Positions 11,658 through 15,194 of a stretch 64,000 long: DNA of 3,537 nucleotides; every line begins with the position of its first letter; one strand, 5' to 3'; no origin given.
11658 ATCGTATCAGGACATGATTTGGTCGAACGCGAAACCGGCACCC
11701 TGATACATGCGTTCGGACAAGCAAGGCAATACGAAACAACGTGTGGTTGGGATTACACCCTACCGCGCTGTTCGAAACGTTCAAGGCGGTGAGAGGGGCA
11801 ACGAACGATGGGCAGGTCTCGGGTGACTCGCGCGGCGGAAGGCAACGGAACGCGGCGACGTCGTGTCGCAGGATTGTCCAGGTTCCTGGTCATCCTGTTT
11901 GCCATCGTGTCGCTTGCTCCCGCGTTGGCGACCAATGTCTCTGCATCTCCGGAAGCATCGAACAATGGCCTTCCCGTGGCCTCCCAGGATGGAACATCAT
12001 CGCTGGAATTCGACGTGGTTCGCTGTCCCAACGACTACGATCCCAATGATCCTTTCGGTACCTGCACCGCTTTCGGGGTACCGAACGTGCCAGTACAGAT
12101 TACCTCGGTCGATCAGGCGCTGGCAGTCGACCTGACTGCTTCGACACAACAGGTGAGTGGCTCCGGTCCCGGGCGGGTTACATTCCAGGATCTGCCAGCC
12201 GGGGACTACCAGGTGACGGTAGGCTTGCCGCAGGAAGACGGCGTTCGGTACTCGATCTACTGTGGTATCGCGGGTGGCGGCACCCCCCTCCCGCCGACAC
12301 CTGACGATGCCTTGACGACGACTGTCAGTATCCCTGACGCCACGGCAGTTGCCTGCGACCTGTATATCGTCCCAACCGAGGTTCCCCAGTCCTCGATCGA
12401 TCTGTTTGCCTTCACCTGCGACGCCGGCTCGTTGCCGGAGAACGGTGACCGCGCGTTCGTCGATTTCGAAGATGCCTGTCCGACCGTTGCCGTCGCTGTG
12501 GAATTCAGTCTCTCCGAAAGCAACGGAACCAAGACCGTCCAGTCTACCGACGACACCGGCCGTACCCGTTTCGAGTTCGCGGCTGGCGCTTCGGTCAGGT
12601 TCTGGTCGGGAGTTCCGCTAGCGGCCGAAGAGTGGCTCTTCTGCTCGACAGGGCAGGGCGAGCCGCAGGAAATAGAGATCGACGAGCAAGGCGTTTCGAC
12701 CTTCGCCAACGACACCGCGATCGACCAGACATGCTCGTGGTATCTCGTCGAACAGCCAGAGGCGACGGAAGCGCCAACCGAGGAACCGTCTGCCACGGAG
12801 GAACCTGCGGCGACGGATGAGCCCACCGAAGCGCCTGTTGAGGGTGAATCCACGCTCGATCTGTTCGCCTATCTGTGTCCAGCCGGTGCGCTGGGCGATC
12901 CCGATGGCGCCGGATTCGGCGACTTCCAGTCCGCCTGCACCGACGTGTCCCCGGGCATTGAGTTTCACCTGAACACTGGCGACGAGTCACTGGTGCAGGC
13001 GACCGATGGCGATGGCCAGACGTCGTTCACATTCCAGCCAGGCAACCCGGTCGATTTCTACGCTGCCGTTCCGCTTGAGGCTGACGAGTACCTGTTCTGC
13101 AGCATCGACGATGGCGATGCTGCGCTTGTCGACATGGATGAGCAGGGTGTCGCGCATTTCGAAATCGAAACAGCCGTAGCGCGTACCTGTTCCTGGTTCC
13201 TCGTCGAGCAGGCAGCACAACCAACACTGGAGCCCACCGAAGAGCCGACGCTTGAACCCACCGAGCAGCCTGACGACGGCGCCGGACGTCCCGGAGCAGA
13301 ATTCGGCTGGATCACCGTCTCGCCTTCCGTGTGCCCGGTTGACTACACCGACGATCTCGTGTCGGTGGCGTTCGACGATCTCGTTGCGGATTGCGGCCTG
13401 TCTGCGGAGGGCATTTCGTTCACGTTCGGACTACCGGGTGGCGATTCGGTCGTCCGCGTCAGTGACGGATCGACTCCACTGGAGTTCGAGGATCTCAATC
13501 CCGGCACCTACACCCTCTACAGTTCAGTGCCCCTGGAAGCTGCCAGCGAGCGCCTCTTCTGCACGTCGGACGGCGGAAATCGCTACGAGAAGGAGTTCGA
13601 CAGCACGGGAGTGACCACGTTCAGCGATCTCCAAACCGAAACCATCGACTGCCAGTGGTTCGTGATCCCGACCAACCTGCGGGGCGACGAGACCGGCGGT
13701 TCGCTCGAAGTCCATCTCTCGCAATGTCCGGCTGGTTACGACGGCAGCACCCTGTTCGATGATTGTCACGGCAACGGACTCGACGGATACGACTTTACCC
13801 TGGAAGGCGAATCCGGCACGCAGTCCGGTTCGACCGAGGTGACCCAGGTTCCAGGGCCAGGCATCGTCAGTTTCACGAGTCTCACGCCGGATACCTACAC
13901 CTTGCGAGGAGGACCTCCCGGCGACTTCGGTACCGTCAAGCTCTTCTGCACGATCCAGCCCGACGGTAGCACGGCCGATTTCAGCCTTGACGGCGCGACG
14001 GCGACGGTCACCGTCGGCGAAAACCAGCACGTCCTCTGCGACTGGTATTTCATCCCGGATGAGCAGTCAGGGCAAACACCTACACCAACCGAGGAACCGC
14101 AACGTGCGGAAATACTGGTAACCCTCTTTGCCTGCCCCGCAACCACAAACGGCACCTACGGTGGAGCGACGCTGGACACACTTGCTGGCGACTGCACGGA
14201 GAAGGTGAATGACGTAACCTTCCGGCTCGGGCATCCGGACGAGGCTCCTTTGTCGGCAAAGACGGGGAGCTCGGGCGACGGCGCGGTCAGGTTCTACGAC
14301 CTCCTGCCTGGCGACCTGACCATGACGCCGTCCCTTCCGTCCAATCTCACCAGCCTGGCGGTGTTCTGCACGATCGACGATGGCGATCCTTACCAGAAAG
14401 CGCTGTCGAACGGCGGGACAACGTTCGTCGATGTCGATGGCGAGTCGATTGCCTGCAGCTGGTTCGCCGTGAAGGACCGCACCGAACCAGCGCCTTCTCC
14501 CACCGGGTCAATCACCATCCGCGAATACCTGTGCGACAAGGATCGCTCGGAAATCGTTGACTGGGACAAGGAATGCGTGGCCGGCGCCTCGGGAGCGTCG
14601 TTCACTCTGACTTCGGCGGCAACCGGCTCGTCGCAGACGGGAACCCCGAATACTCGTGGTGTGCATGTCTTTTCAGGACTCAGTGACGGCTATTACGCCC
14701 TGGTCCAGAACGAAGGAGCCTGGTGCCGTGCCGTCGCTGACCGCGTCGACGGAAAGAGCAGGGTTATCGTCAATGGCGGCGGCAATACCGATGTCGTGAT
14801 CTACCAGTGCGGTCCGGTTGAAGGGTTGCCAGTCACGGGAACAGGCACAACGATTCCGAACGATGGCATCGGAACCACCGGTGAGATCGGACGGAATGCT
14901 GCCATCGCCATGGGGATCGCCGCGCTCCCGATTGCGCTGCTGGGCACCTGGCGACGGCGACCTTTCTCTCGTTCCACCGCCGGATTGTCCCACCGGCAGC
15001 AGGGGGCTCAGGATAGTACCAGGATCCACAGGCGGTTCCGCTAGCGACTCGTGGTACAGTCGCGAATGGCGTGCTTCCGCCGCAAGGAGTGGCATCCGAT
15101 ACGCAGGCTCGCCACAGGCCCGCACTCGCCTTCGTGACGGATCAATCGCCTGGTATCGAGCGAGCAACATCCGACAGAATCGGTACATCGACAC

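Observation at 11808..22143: Sortase-anchored four-Cys repeat protein, its sortase and a FecBCDE-type importer in one block: candidate undescribed surface capture and uptake system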

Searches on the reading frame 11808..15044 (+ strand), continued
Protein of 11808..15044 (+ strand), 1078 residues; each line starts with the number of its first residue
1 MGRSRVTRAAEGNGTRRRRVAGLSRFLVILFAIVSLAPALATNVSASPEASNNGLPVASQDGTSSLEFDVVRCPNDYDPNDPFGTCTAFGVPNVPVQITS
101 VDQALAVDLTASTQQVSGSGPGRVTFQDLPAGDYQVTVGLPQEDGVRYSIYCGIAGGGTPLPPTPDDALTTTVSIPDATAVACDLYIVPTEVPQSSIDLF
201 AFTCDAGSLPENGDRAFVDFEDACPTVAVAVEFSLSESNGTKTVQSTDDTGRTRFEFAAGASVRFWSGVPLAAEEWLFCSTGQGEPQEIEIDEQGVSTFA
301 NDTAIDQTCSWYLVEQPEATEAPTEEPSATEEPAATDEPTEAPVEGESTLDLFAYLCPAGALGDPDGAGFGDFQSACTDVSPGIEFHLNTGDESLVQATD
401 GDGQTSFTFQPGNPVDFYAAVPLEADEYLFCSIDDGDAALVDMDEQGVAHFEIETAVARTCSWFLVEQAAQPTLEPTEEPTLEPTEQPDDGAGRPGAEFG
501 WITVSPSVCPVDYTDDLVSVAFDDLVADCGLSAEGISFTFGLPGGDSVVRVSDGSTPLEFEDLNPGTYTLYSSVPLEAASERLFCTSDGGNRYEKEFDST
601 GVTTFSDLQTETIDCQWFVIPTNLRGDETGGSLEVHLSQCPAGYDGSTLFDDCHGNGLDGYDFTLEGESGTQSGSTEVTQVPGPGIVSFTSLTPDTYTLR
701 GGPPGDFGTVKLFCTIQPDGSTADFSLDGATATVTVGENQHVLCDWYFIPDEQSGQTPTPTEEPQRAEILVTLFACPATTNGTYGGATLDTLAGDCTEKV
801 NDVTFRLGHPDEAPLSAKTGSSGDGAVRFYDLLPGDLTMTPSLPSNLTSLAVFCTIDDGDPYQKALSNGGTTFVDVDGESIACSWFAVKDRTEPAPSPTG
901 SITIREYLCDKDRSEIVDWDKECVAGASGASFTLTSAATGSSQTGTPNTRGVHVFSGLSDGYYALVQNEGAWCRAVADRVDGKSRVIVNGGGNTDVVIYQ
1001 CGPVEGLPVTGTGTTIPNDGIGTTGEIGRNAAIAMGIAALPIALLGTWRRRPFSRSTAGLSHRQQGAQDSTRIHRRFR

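Call 59: search_protein_families(library=pfam, proteins=[L016:9240-10709:-, L016:10855-13335:+, L021:8784-9734:-, L021:10054-11634:+, L021:12120-15008:+, L024:5564-6634:-, L024:6550-7434:-, L020:3395-4729:-, L030:2552-3472:-, L030:3578-4744:-], max_evalue=0.001)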
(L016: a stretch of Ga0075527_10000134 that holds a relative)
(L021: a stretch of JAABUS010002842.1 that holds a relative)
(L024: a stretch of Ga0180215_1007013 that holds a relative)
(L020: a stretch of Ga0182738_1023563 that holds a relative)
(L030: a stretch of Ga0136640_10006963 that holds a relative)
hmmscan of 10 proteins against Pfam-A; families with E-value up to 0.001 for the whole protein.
L016:9240-10709:- (489 aa): 0 families

L016:10855-13335:+ (826 aa): 1 family
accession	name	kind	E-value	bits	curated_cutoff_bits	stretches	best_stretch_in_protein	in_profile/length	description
PF00565.23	SNase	-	1.5e-09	38.7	21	1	694-797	1-105/107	Staphylococcal nuclease homologue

L021:8784-9734:- (316 aa): 2 families
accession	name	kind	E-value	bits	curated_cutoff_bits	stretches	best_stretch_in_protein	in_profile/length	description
PF12822.12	ECF_trnsprt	-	8.6e-10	39.3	30.7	1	101-268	1-166/169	ECF transporter, substrate-specific component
PF07155.17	ECF-ribofla_trS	-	3e-06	27.8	26.7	1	101-217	5-130/172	ECF-type riboflavin transporter, S component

L021:10054-11634:+ (526 aa): 1 family
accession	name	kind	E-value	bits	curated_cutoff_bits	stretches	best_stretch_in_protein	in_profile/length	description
PF13556.12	HTH_30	-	2.1e-21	75.9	27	1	457-515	1-59/59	PucR C-terminal helix-turn-helix domain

L021:12120-15008:+ (962 aa): 2 families
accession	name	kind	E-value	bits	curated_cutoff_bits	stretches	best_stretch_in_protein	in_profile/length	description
PF04886.17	PT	-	2.5e-13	49.8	26.2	0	458-484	10-36/36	PT disordered repeat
PF00565.23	SNase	-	4.7e-06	27.4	21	1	820-923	2-106/107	Staphylococcal nuclease homologue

L024:5564-6634:- (356 aa): 0 families

L024:6550-7434:- (294 aa): 1 family
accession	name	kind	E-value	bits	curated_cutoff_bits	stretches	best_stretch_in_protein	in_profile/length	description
PF00296.26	Bac_luciferase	-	3e-35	122.5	27.9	1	24-261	18-245/314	Luciferase-like monooxygenase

L020:3395-4729:- (444 aa): 3 families
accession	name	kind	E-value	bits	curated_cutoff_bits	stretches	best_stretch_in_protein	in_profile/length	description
PF02754.22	CCG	-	6.8e-12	45.8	20.6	1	165-243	9-85/85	Cysteine-rich domain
PF13183.11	Fer4_8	-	2e-06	28.7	27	1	1-62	14-68/68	4Fe-4S dicluster domain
PF13534.11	Fer4_17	-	2.8e-06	28.2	22.2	1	1-63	11-61/61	4Fe-4S dicluster domain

L030:2552-3472:- (306 aa): 2 families
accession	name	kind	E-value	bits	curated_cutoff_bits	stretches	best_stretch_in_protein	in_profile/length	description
PF01636.29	APH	-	4.3e-23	82.7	23.2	1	28-267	2-237/239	Phosphotransferase enzyme family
PF04655.20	APH_6_hur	-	0.00068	19.5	27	0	192-260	156-223/252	Aminoglycoside/hydroxyurea antibiotic resistance kinase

L030:3578-4744:- (388 aa): 5 families
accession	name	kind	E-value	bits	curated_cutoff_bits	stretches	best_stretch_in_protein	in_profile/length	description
PF13365.12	Trypsin_2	-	6.5e-37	127.9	27.6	1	93-235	1-144/144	Trypsin-like peptidase domain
PF00089.32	Trypsin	-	9.2e-18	65.3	20.6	1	92-246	26-205/220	Trypsin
PF13180.12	PDZ_2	-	9.9e-14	51.8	27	1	276-369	1-79/80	PDZ domain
PF17820.7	PDZ_6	-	7.3e-09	35.7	27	1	305-356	4-54/54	PDZ domain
PF00595.29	PDZ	-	8e-06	26.6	23.2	1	279-354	13-80/81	PDZ domain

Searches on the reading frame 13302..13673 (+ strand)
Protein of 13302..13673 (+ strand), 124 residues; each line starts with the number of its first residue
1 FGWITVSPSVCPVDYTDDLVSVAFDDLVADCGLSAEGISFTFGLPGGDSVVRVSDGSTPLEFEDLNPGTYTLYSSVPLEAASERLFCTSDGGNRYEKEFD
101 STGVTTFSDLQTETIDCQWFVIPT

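Call 45: search_protein_families(library=pfam, alignment_id=A3, max_evalue=0.01)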
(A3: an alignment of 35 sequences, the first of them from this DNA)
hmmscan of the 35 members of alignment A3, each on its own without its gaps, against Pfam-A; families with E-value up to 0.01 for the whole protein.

A. member 1, seq(124 aa): 0 families

B. families by the number of members that match (of 35 scanned): 7 families
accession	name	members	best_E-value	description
PF17210.9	SdrD_B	8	0.00061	SdrD B-like domain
PF17802.7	SpaA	6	0.0013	Prealbumin-like fold domain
PF24514.1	SpaA_4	3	9.2e-05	Prealbumin-like fold domain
PF13620.12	CarboxypepD_reg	3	0.0023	Carboxypeptidase regulatory-like domain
PF19403.5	SpaA_2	2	0.0001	Prealbumin-like fold domain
PF05076.18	SUFU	2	0.00018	Suppressor of fused protein (SUFU)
PF23623.1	GBD_IRG7_N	1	0.0037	IRG7 N-terminal galactose binding domain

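Call 49: predict_structure(alignment_id=A3)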
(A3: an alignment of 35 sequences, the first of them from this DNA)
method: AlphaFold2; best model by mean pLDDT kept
length: 124 residues; sequences in the alignment: 35
mean_pLDDT: 95.7   pTM: 0.88
mean pLDDT of the five models: 95.7, 95.3, 94.9, 94.3, 94.2
residues with pLDDT >= 90: 114; 70-90: 10; 50-70: 0; < 50: 0
segments of 3 or more residues with pLDDT < 50: none
pLDDT, mean of each block of 10 residues (from residue 1): 97 90 94 95 97 97 97 97 97 96 96 97 94
secondary structure, 60 per line:
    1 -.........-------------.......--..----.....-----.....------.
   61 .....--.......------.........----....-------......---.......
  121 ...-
elements in order: E2-10 H24-30 E39-43 E49-53 E60-65 E68-74 E81-89 E94-97 E105-110 E114-123

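Call 51: fold_search(model_id=the predicted structure, library=pdb)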
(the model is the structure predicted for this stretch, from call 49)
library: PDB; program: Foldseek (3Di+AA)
matches with E <= 10: 988; with E <= 0.001: 0
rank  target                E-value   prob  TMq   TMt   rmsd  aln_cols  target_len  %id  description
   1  3gld_B                5.2e-03  0.98  0.40  0.20  15.5       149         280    8  Crystal Structure of the Major Pilin from Streptococcus pyogenes E117A mutant (released 2009-06-02)
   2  10ps                  7.7e-03  1.00  0.48  0.13   8.1       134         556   15  Crystal structure of SdrD A2-A3-B1-B2 domains from Staphylococcus aureus JH1 (released 2026-02-11)
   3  3irp                  9.7e-03  1.00  0.47  0.17   6.8       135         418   15  Crystal structure of functional region of UafA from Staphylococcus saprophyticus at 1.50 angstrom resolution (released 2010-09-08)
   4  3is1                  1.1e-02  1.00  0.46  0.17   5.7       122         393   14  Crystal structure of functional region of UafA from Staphylococcus saprophyticus in C2 form at 2.45 angstrom resolution (released 2010-09-08)
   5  3rkp_A                1.5e-02  1.00  0.53  0.21  10.6       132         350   11  Crystal structure of BcpA*(D312A), the major pilin subunit of Bacillus cereus (released 2012-05-30)
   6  8bdw_A                1.5e-02  1.00  0.44  0.55   7.2       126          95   13  Crystal structure of CnaB2 domain from Lactobacillus plantarum (released 2023-02-22)
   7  7w7i_D                2.0e-02  0.99  0.50  0.22   5.2       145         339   10  Crystal Structure of shaft pilin PitB from pilus islet-2 of Streptococcus oralis (released 2022-06-01)
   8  3kpt_A                2.0e-02  0.94  0.38  0.16   9.9       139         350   11  Crystal structure of BcpA, the major pilin subunit of Bacillus cereus (released 2009-11-24)
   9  6fwv_A                2.8e-02  0.90  0.39  0.10  19.5       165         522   12  The Bacillus anthracis TIE protein (released 2018-08-08)
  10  3is0                  3.0e-02  1.00  0.47  0.17   5.9       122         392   13  Crystal structure of functional region of UafA from Staphylococcus saprophyticus in the presence of cholesterol (released 2010-09-08)
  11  7w7i_G                3.1e-02  0.99  0.51  0.23   5.5       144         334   10  Crystal Structure of shaft pilin PitB from pilus islet-2 of Streptococcus oralis (released 2022-06-01)
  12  3irz                  3.1e-02  0.97  0.41  0.15   7.5       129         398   19  Crystal structure of functional region of UafA from Staphylococcus saprophyticus in P212121 form (released 2010-09-08)
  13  7w7i_C                3.5e-02  0.97  0.49  0.21   6.3       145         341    8  Crystal Structure of shaft pilin PitB from pilus islet-2 of Streptococcus oralis (released 2022-06-01)
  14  7w7i_B                3.7e-02  0.99  0.54  0.23   5.0       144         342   10  Crystal Structure of shaft pilin PitB from pilus islet-2 of Streptococcus oralis (released 2022-06-01)
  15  3rkp_B                3.9e-02  0.93  0.40  0.16  10.4       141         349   11  Crystal structure of BcpA*(D312A), the major pilin subunit of Bacillus cereus (released 2012-05-30)
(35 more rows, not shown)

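Call 62: search_protein_representatives(alignment_id=A3)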
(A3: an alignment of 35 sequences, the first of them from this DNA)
Query: 35 sequences, 125 profile positions. Proteins with E-value up to 0.001 (for the whole library): 10660; up to 1e-10: 3877; up to 1e-30: 611. The best 150 are listed.
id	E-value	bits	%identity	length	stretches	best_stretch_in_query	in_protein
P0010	2.4e-202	677.6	-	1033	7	2-125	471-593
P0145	1.5e-186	626.5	-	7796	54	26-82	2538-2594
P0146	1.5e-185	623.3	-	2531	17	2-124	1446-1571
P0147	1.1e-144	491.2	-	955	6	2-125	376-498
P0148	2.1e-144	490.3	-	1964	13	3-121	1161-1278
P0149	9.2e-143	485.0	-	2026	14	2-121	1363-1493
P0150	2.1e-135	461.3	-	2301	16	2-124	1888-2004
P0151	1.2e-131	449.1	-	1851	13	2-124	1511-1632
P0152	1.0e-126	433.2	-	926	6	2-125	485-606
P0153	7.0e-126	430.5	-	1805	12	2-123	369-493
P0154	1.0e-125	430.0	-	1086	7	2-124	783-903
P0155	8.8e-123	420.5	-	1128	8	1-124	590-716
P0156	6.1e-119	408.1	-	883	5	3-124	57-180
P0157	3.8e-113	389.3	-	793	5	2-124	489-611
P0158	6.7e-110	378.9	-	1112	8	2-125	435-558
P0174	8.8e-93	323.5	-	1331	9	5-124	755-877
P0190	1.5e-82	290.5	-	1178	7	2-125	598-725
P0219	1.7e-70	251.6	-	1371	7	6-124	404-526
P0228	6.1e-68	243.3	-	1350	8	1-124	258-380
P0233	4.6e-66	237.2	-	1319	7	2-124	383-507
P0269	6.1e-60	217.4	-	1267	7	4-124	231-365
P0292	3.8e-56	205.2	-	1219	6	2-125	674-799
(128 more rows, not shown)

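Call 66: search_protein_families(library=pfam, proteins=[P0174, P0190, P0219, P0228, P0233, P0269, P0292], max_evalue=0.00001)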
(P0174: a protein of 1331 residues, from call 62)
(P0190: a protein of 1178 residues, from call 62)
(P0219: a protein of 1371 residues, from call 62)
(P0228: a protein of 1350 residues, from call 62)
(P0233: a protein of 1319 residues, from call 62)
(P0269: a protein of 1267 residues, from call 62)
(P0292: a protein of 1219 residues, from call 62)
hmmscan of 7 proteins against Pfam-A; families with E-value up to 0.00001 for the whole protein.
P0174 (1331 aa): 2 families
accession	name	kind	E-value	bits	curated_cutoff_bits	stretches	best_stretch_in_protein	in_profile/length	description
PF17802.7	SpaA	-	1.8e-17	63.7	23.1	1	770-828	4-65/91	Prealbumin-like fold domain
PF17210.9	SdrD_B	-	9e-09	36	29.7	0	775-829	17-71/112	SdrD B-like domain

P0190 (1178 aa): 3 families
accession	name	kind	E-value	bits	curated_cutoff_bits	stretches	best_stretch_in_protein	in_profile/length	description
PF04203.18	Sortase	-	6.3e-22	78.1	26.6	1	1035-1173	1-124/125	Sortase domain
PF17802.7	SpaA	-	3.5e-18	66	23.1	0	757-803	15-60/91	Prealbumin-like fold domain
PF17210.9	SdrD_B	-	9e-06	26.3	29.7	0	756-808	22-71/112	SdrD B-like domain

P0219 (1371 aa): 3 families
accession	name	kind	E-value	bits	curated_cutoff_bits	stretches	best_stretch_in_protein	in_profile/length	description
PF04203.18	Sortase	-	5.8e-21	75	26.6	1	1217-1358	1-124/125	Sortase domain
PF17802.7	SpaA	-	1.9e-15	57.2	23.1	0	946-988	17-58/91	Prealbumin-like fold domain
PF17210.9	SdrD_B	-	1.2e-09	38.7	29.7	0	961-987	37-63/112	SdrD B-like domain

P0228 (1350 aa): 4 families
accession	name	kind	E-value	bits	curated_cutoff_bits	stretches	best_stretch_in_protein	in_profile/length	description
PF04203.18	Sortase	-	4.6e-23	81.7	26.6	1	1205-1344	1-125/125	Sortase domain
PF17802.7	SpaA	-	1.4e-17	64.1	23.1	0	1027-1094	5-62/91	Prealbumin-like fold domain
PF24514.1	SpaA_4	-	2.9e-09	38.1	27.3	0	161-236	9-90/107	Prealbumin-like fold domain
PF17210.9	SdrD_B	-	3.2e-06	27.7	29.7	0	1063-1115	37-88/112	SdrD B-like domain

P0233 (1319 aa): 3 families
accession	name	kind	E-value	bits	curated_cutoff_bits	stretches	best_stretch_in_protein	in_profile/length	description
PF17802.7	SpaA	-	3e-18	66.2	23.1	0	543-586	17-59/91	Prealbumin-like fold domain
PF04203.18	Sortase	-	3.1e-18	66.1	26.6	1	1172-1311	1-125/125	Sortase domain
PF17210.9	SdrD_B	-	8e-09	36.1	29.7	0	542-591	24-70/112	SdrD B-like domain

P0269 (1267 aa): 3 families
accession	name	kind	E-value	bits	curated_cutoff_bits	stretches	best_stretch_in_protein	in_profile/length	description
PF17802.7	SpaA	-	5.6e-31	107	23.1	1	395-446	13-63/91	Prealbumin-like fold domain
PF04203.18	Sortase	-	4.3e-19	68.9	26.6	1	1125-1262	6-125/125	Sortase domain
PF17210.9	SdrD_B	-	1.8e-10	41.4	29.7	0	257-308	22-72/112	SdrD B-like domain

P0292 (1219 aa): 3 families
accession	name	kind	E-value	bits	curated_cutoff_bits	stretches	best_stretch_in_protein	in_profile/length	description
PF04203.18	Sortase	-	3.1e-18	66.1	26.6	1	1071-1210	1-125/125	Sortase domain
PF17802.7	SpaA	-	1.4e-11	44.8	23.1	0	829-868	18-60/91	Prealbumin-like fold domain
PF24514.1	SpaA_4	-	2.2e-08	35.3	27.3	0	166-243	16-89/107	Prealbumin-like fold domain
